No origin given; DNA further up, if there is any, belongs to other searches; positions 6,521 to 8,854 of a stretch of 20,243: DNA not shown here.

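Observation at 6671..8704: Class II RNR paralogue keeps the radical Cys and Glu but has lost both reducing cysteines, the active-site Asn and the C-terminal thiol tail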

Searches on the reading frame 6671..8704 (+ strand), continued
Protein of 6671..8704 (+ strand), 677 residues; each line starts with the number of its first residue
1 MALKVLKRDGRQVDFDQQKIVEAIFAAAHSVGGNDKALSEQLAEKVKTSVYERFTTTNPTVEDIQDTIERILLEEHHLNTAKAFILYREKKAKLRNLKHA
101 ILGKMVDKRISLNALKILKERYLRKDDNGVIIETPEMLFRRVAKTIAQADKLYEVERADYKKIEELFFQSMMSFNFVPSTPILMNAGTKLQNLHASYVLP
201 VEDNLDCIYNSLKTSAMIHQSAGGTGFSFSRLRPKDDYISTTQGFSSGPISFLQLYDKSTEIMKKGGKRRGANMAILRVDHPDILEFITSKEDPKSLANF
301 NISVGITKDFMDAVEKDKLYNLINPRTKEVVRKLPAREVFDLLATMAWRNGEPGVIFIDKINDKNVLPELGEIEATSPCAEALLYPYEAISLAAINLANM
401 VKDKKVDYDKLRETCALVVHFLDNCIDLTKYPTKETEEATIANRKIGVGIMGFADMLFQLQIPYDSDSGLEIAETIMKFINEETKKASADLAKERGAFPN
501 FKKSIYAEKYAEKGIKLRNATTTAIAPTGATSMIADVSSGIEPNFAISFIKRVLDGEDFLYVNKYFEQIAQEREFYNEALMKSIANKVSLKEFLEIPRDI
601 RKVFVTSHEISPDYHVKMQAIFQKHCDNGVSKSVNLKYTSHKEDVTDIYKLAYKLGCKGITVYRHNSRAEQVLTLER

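Call 35: find_encoding_contigs(protein=P0005, flank=10000, max_places=1)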
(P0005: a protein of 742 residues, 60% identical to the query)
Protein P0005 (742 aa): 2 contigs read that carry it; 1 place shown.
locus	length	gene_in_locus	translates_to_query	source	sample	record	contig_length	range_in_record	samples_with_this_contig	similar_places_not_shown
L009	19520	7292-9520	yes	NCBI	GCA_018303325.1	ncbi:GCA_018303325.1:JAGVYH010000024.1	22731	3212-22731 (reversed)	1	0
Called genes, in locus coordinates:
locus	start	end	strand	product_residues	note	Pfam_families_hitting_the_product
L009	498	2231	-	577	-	PF13623:SurA_N_2, PF13624:SurA_N_3, PF09312:SurA_N, PF13145:Rotamase_2, PF13616:Rotamase_3, PF00639:Rotamase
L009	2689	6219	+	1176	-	PF03477:ATP-cone, PF00317:Ribonuc_red_lgN, PF02867:Ribonuc_red_lgC, PF14890:Intein_splicing, PF14528:LAGLIDADG_3, PF02867:Ribonuc_red_lgC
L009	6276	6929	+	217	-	PF02572:CobA_CobO_BtuR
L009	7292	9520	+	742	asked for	PF03477:ATP-cone, PF00317:Ribonuc_red_lgN, PF02867:Ribonuc_red_lgC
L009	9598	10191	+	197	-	PF02572:CobA_CobO_BtuR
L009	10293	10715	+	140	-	-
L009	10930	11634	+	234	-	-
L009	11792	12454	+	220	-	PF02666:PS_Dcarbxylase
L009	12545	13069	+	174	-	PF01066:CDP-OH_P_transf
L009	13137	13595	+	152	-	PF02681:DUF212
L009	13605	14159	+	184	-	PF01864:CarS-like, PF01148:CTP_transf_1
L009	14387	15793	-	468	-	-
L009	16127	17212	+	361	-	PF21088:MS_channel_1st, PF00924:MS_channel_2nd, PF21082:MS_channel_3rd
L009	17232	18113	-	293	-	-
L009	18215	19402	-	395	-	PF00162:PGK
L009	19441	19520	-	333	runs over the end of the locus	PF00044:Gp_dh_N, PF02800:Gp_dh_C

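Call 45: search_protein_representatives(alignment_id=A1)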
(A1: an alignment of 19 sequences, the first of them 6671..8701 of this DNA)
Query: 19 sequences, 673 profile positions. Proteins with E-value up to 0.001 (for the whole library): 35472; up to 1e-10: 22490; up to 1e-30: 11014. The best 150 are listed.
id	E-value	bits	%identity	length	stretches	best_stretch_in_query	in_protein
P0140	0.0e+00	1273.1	-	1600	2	115-667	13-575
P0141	0.0e+00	1268.8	-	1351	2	107-669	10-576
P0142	0.0e+00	1027.4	-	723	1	3-671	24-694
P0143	1.1e-298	1008.6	-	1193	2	224-672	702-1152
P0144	3.0e-288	974.1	-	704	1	3-670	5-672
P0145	4.3e-283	957.1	-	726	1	2-671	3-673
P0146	1.1e-279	945.8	-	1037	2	3-536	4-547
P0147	1.2e-274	929.1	-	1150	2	267-671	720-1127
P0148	1.4e-272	922.4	-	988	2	224-670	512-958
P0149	1.1e-270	916.1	-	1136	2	224-671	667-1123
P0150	1.4e-270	915.7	-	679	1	3-671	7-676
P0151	1.9e-270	915.3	-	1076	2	192-670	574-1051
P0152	8.4e-269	909.8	-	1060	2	1-380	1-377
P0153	7.6e-268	906.7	-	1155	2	192-671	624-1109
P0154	4.9e-267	904.0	-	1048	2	1-380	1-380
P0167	2.7e-245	832.1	-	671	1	3-671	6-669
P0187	1.7e-233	793.1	-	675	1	1-670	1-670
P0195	9.2e-229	777.5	-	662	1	3-671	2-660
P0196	1.5e-228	776.8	-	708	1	3-670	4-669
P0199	9.6e-227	770.9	-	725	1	2-671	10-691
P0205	2.2e-224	763.0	-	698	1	3-671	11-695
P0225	1.2e-217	740.8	-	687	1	3-667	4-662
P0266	3.3e-210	716.2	-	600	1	111-670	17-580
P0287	1.0e-205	701.4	-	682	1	3-671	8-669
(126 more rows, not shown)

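Call 50: find_related_loci(query=A1, collection=genome_contigs, flank=8000)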
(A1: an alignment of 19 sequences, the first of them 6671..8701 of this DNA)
Query A1 (677 aa) in genome_contigs; peptide patterns used: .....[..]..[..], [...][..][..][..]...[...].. (x = any residue, [..] = any of these).
600 stretches matched a pattern (row limit reached: there are more); 596 encode a relative of the query (tblastn E <= 1e-3); the best 80 are kept; 80 distinct loci.
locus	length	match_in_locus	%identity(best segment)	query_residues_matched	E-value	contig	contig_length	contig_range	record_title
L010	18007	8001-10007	51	4-677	0e+0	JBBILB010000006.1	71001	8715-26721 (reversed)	MAG: Candidatus Woesearchaeota archaeon isolate PGS172224_bin_2 NODE_248_length_71001_cov_2.72417, whole genome shotgun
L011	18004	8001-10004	51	4-675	0e+0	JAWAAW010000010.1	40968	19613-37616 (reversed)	MAG: Candidatus Woesearchaeota archaeon isolate JZ-4_201709_bins_170 JZ-4_201709_bins_170_scaffold_10, whole genome shot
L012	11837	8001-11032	50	4-675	0e+0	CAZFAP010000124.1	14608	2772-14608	MAG TPA_asm: uncultured Verrucomicrobiota bacterium isolate binchicken_co103_408 genome assembly, contig: NODE_4234_leng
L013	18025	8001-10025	52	4-676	0e+0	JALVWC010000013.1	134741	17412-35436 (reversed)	MAG: Nanobdellati archaeon isolate M10_metabat1_scaf2bin.076 M10_NODE_22_length_134741_cov_2.211991, whole genome shotgu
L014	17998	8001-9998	49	4-675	0e+0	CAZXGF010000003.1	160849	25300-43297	MAG TPA_asm: uncultured Verrucomicrobiota bacterium isolate binchicken_co89_561 genome assembly, contig: NODE_34_length_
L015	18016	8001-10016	49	5-675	0e+0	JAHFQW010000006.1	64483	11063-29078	MAG: archaeon isolate nzgw56 NODE_209_length_64484_cov_4.592810, whole genome shotgun sequence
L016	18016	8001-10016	47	4-673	0e+0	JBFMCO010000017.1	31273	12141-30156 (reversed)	MAG: Candidatus Micrarchaeota archaeon isolate MAG195 MAG195_17, whole genome shotgun sequence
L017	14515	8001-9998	48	4-675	0e+0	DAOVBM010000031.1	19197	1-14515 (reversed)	MAG TPA_asm: Candidatus Woesearchaeota archaeon isolate CSMAG_1005 CSMAG_1005_k141_922971_length_19197_cov_10.8967, whol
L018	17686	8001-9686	55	110-676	0e+0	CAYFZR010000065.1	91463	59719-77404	MAG TPA_asm: uncultured archaeon isolate ERP108616_co1_421 genome assembly, contig: k119_1440280, whole genome shotgun s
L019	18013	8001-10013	48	5-675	0e+0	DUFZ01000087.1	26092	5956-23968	MAG TPA_asm: Candidatus Woesearchaeota archaeon isolate UBA10194 contig_17899, whole genome shotgun sequence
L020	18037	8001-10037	49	5-674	0e+0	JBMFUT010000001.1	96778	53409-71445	MAG: Candidatus Micrarchaeia archaeon isolate KM4348-10 NODE_38_length_96778_cov_59.117831, whole genome shotgun sequenc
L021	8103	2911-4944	48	1-675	0e+0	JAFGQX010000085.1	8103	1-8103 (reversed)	MAG: Candidatus Micrarchaeota archaeon isolate Zod_Metabat.797 k87_15021647, whole genome shotgun sequence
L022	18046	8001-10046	47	1-673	0e+0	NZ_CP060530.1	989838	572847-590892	Candidatus Micrarchaeum sp. strain A_DKE chromosome, complete genome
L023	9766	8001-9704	55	110-675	0e+0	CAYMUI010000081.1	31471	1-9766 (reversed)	MAG TPA_asm: uncultured Desulfobacterales bacterium isolate binchicken_co219_62 genome assembly, contig: k141_451709, wh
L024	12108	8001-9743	55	90-675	0e+0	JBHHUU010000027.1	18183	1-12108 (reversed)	MAG: Nitrospirota bacterium isolate S.5.sp1_bin.40 NODE_893_length_18183_cov_7.431763, whole genome shotgun sequence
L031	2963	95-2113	48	4-675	0e+0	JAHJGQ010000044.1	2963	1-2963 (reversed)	MAG: Nanoarchaeota archaeon isolate Modern_marine_glass_biofilm.mb.79 Modern_marine_glas.mb.79_k141_324390, whole genome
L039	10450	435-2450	46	5-675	0e+0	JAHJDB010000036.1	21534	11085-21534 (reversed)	MAG: Nanoarchaeota archaeon isolate Modern_marine.mb.327 Modern_marine.mb.327_k141_804690, whole genome shotgun sequence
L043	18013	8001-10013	46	1-673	0e+0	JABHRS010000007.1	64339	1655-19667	MAG: archaeon isolate SI039_bin19 k141_160956, whole genome shotgun sequence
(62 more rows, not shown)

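Call 55: predict_structure(alignment_id=A1)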
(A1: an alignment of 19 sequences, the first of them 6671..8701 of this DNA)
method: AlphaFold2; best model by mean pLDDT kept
length: 677 residues; sequences in the alignment: 19
mean_pLDDT: 80.0   pTM: 0.84
mean pLDDT of the five models: 80.0, 79.9, 76.3, 73.8, 73.7
residues with pLDDT >= 90: 202; 70-90: 328; 50-70: 107; < 50: 40
segments of 3 or more residues with pLDDT < 50: 241-249, 267-269, 543-557, 667-677
pLDDT, mean of each block of 10 residues (from residue 1): 80 89 86 86 93 89 92 91 85 85 85 84 86 93 96 83 96 93 91 89 78 84 78 67 44 63 55 76 81 57 86 94 88 92 84 82 75 67 81 92 94 97 95 94 89 88 90 93 91 86 69 64 65 77 45 46 74 77 60 74 67 85 73 69 90 89 58 29
secondary structure, 60 per line:
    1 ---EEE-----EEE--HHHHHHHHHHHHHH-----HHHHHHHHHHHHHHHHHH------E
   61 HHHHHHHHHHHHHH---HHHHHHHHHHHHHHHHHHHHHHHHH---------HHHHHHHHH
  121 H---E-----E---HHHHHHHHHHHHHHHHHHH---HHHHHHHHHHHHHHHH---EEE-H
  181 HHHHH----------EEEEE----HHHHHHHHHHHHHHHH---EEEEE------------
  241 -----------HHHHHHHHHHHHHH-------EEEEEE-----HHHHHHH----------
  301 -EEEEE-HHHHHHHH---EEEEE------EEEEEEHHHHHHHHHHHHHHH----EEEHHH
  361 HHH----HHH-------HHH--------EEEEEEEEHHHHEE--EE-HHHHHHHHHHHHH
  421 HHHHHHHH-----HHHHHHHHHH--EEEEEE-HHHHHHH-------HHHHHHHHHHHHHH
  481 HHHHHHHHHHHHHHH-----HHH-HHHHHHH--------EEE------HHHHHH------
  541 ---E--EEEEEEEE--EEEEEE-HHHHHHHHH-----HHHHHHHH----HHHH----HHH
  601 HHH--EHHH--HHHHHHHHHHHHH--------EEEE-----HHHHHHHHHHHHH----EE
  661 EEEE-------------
elements in order (helices of 4 or more, strands of 3 or more residues): E4-6 E12-14 H17-30 H36-53 H61-74 H78-102 H112-121 H135-153 H157-172 E176-178 H180-185 E196-200 H205-220 E224-228 H252-265 E273-278 H284-290 E302-306 H308-315 E319-323 E330-335 H336-350 E355-357 H358-363 E389-396 H397-400 H408-428 H434-443 E446-451 H453-459 H467-495 H505-511 E520-522 H529-534 E547-554 E557-562 H564-572 H578-585 H590-593 H598-603 H612-624 E633-636 H642-654 E659-664

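Call 58: fold_search(model_id=the predicted structure, library=pdb)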
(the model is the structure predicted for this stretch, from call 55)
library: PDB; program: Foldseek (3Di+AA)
matches with E <= 10: 712; with E <= 0.001: 165
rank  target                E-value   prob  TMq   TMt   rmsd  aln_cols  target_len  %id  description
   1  1xje_A                3.1e-43  1.00  0.75  0.80   4.9       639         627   35  Structural mechanism of allosteric substrate specificity in a ribonucleotide reductase: dTTP-GDP complex (released 2005-10-11)
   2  1xjj_A                4.2e-43  1.00  0.74  0.80   4.9       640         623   34  Structural mechanism of allosteric substrate specificity in a ribonucleotide reductase: dGTP complex (released 2005-12-20)
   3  1xje_B                5.4e-43  1.00  0.74  0.81   4.8       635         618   34  Structural mechanism of allosteric substrate specificity in a ribonucleotide reductase: dTTP-GDP complex (released 2005-10-11)
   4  3o0q_A                5.4e-43  1.00  0.74  0.81   4.8       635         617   35  Thermotoga maritima Ribonucleotide Reductase, NrdJ, in complex with dTTP, GDP and Adenosine (released 2010-07-28)
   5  1xjm_A                5.4e-43  1.00  0.74  0.80   4.9       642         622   34  Structural mechanism of allosteric substrate specificity in a ribonucleotide reductase: dTTP complex (released 2005-12-20)
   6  3o0q_B                2.1e-42  1.00  0.74  0.81   4.8       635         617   34  Thermotoga maritima Ribonucleotide Reductase, NrdJ, in complex with dTTP, GDP and Adenosine (released 2010-07-28)
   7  1xjn_B                3.3e-42  1.00  0.75  0.83   4.4       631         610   34  Structural mechanism of allosteric substrate specificity in a ribonucleotide reductase: dATP-CDP complex (released 2005-12-06)
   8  1xjk_B                6.2e-42  1.00  0.73  0.81   4.7       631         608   33  Structural mechanism of allosteric substrate specificity in a ribonucleotide reductase: dGTP-ADP complex (released 2005-11-22)
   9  3o0o_A                8.7e-42  1.00  0.73  0.81   4.9       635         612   33  Thermotoga maritima Ribonucleotide Reductase, NrdJ, in complex with dTTP, GDP and Adenosylcobalamin (released 2010-07-28)
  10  3o0n_B                9.6e-42  1.00  0.74  0.81   4.8       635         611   34  Thermotoga maritima Ribonucleotide Reductase, NrdJ, in complex with dTTP and Adenosylcobalamin (released 2010-07-28)
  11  1xjn_D                1.9e-41  1.00  0.74  0.83   4.4       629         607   34  Structural mechanism of allosteric substrate specificity in a ribonucleotide reductase: dATP-CDP complex (released 2005-12-06)
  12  1xjj_B                1.9e-41  1.00  0.74  0.81   4.8       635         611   34  Structural mechanism of allosteric substrate specificity in a ribonucleotide reductase: dGTP complex (released 2005-12-20)
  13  1xjk_A                2.4e-41  1.00  0.74  0.80   4.9       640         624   34  Structural mechanism of allosteric substrate specificity in a ribonucleotide reductase: dGTP-ADP complex (released 2005-11-22)
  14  1xjn_A                2.8e-41  1.00  0.73  0.80   5.0       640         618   33  Structural mechanism of allosteric substrate specificity in a ribonucleotide reductase: dATP-CDP complex (released 2005-12-06)
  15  1xjf_A                5.3e-41  1.00  0.73  0.80   4.9       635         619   34  Structural mechanism of allosteric substrate specificity in a ribonucleotide reductase: dATP complex (released 2005-12-20)
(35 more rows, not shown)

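Call 64: list_cluster_members(proteins=[P0150, P0167, P0195, P0196, P0199, P0205, P0225, P0266, P0287, P0187])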
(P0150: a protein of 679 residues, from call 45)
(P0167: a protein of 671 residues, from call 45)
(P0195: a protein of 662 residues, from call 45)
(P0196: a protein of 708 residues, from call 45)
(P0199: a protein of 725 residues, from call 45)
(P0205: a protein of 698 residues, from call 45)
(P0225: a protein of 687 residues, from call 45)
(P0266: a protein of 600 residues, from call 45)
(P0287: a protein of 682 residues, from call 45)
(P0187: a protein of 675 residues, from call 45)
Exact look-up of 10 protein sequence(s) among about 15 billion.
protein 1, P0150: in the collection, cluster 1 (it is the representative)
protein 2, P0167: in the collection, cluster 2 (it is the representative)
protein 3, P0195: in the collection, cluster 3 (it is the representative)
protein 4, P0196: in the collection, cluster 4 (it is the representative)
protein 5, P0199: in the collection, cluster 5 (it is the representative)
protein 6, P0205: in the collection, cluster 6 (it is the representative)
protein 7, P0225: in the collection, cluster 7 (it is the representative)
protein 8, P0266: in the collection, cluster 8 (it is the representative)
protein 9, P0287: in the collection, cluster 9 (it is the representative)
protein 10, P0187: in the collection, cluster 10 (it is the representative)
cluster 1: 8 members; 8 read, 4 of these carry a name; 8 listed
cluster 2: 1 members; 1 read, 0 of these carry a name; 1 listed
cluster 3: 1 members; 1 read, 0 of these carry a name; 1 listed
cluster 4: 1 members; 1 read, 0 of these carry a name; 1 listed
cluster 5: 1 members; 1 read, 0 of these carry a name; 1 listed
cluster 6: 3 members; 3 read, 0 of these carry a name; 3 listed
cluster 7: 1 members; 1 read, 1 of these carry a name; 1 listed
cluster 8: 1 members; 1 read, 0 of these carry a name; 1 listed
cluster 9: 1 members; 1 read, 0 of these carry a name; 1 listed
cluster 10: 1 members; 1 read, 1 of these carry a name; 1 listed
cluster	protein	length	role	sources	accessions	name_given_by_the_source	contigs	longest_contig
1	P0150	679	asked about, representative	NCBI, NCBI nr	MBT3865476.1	adenosylcobalamin-dependent ribonucleoside-diphosphate reductase [Candidatus ...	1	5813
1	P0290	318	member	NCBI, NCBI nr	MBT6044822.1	hypothetical protein HOG54_02115, partial [Candidatus Woesearchaeota archaeon] | hypothetical protein [Candidatus Woesearchaeota archaeon]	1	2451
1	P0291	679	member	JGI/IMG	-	ribonucleoside-diphosphate reductase alpha chain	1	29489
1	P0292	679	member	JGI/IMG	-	ribonucleoside-diphosphate reductase alpha chain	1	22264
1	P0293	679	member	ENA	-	-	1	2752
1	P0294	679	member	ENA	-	-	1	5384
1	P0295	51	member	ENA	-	-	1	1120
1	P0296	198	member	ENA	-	-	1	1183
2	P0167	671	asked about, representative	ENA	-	-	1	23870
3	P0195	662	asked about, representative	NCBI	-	-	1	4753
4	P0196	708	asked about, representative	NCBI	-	-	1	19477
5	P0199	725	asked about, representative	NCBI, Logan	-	-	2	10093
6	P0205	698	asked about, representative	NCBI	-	-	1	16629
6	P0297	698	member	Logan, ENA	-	-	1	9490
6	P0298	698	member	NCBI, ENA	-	-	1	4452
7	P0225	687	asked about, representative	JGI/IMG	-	ribonucleoside-diphosphate reductase alpha chain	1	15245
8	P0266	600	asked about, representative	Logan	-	-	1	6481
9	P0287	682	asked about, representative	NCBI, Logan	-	-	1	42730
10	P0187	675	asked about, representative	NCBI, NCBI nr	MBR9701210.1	adenosylcobalamin-dependent ribonucleoside-diphosphate reductase [Candidatus ...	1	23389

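Call 65: find_encoding_contigs(protein=P0287, flank=10000, max_places=1)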
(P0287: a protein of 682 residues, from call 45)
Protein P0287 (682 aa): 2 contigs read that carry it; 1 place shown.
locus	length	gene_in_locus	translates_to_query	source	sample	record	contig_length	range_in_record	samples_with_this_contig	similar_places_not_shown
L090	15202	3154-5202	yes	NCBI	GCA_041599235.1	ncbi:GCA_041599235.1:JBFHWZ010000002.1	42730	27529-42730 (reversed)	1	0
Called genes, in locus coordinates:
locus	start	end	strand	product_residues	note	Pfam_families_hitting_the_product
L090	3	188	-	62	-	?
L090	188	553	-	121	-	-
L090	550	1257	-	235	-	PF01411:tRNA-synt_2c, PF07973:tRNA_SAD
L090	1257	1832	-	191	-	PF06966:DUF1295, PF04140:ICMT, PF04191:PEMT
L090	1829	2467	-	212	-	PF00730:HhH-GPD, PF00633:HHH (weak)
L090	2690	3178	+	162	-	PF22811:Zn_ribbon_NrdR, PF03477:ATP-cone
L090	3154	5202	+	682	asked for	PF03477:ATP-cone, PF00317:Ribonuc_red_lgN, PF02867:Ribonuc_red_lgC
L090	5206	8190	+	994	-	PF08471:Ribonuc_red_2_N, PF02867:Ribonuc_red_lgC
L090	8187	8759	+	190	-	PF01923:Cob_adeno_trans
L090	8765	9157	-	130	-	PF07291:MauE (weak), PF07681:DoxX, PF13564:DoxX_2 (weak)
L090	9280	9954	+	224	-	PF22090:Gins51_C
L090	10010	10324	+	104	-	PF00935:Ribosomal_L44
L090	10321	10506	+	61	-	PF01667:Ribosomal_S27e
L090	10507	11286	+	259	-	PF00575:S1, PF07541:EIF_2_alpha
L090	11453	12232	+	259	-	PF09754:PAC2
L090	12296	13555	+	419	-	PF03952:Enolase_N, PF00113:Enolase_C, PF13378:MR_MLE_C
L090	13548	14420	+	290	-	PF13793:Pribosyltran_N, PF24390:PRTase-CE (weak), PF00156:Pribosyltran, PF14681:UPRTase (weak), PF14572:Pribosyl_synth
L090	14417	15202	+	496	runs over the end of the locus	PF01663:Phosphodiest (faint), PF01676:Metalloenzyme, PF06415:iPGM_N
